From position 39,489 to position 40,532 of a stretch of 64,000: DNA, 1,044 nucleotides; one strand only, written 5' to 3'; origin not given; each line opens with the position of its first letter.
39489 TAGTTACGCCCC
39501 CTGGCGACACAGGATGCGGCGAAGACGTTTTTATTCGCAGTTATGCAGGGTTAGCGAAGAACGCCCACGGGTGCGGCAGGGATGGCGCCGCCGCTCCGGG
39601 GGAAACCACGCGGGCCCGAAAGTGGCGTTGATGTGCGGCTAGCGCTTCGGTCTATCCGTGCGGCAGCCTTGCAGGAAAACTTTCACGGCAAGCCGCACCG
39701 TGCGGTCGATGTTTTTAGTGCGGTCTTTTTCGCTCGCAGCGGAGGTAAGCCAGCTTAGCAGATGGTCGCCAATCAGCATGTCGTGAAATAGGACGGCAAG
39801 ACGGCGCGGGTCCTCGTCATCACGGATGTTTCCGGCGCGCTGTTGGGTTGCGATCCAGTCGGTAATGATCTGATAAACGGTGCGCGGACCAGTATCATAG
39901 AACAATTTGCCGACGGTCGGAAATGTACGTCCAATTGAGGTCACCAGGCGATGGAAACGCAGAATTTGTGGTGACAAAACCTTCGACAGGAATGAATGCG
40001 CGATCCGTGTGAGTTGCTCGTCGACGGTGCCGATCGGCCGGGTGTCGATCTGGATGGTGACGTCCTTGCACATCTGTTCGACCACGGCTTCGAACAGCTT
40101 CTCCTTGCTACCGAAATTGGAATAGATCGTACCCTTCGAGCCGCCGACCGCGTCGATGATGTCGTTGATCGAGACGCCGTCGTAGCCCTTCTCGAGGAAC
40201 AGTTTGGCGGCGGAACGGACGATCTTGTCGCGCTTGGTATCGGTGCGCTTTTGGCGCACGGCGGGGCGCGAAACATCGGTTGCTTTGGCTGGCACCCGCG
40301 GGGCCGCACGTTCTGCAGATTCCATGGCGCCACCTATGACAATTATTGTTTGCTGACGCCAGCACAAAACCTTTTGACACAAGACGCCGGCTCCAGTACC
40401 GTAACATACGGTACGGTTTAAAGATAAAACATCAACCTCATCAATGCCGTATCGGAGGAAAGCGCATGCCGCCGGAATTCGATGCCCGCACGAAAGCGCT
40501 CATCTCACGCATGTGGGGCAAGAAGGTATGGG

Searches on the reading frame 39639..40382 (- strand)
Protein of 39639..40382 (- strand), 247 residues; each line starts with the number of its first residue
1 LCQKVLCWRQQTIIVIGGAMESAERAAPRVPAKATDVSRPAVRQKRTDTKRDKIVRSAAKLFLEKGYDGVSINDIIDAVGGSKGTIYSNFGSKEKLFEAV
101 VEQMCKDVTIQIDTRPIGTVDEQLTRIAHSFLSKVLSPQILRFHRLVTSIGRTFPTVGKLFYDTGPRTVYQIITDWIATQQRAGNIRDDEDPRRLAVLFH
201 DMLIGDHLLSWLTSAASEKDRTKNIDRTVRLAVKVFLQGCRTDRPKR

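Call 62: search_protein_families(library=pfam, max_evalue=0.01, proteins=[window:39639-40382:-])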
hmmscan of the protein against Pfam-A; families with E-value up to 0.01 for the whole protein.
window:39639-40382:- (247 aa): 2 families
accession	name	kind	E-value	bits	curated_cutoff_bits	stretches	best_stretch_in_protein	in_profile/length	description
PF14246.11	TetR_C_7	-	4.1e-19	69.1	22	1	122-238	1-115/119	AefR-like transcriptional repressor, C-terminal domain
PF00440.29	TetR_N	-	1.5e-15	57.1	24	1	54-100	1-47/47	Bacterial regulatory proteins, tetR family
